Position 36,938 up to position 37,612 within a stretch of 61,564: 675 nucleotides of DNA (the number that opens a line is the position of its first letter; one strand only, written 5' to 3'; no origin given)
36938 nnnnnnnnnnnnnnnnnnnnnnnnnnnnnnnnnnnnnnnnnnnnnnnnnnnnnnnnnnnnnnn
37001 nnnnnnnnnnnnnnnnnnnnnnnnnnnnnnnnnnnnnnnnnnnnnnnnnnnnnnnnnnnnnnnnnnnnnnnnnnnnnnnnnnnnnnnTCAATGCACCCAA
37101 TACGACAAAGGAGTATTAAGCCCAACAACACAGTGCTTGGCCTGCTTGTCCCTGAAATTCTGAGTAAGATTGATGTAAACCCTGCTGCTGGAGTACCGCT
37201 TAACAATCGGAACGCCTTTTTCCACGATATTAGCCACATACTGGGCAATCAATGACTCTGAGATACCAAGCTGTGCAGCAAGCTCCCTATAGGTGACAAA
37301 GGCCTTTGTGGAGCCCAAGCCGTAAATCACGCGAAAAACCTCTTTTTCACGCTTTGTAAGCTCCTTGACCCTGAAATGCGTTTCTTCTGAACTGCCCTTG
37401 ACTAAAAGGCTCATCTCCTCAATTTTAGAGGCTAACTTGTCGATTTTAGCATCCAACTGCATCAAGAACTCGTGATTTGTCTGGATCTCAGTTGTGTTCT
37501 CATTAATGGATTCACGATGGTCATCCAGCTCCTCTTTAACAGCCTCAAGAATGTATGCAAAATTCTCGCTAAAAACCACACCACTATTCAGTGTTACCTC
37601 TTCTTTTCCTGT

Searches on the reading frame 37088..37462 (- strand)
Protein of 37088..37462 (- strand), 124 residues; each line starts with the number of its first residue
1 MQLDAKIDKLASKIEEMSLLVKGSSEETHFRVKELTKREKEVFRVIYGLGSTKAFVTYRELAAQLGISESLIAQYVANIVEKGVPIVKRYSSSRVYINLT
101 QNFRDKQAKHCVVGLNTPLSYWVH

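Call 22: search_protein_families(library=pfam, proteins=[window:37088-37462:-], max_evalue=0.01)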
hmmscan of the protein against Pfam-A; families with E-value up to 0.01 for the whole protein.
window:37088-37462:- (124 aa): 7 families
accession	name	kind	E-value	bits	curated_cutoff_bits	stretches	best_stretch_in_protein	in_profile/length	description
PF08279.18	HTH_11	-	5.6e-05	23.4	25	1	51-88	11-48/55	HTH domain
PF04545.22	Sigma70_r4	-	0.00015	21.7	24.1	1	33-75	3-40/50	Sigma-70, region 4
PF00196.25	GerE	-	0.0002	21.4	23.5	1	34-82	2-44/57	Bacterial regulatory proteins, luxR family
PF13412.12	HTH_24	-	0.0002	21.3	21.9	1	56-84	18-46/48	Winged helix-turn-helix DNA-binding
PF01325.25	Fe_dep_repress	-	0.00074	20.1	26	1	34-90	1-57/60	Iron dependent repressor, N-terminal DNA binding domain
PF08281.18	Sigma70_r4_2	-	0.0011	19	25.7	1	32-77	8-48/54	Sigma-70, region 4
PF04967.18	HTH_10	-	0.0039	17.4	23.1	1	35-82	1-50/53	HTH DNA binding domain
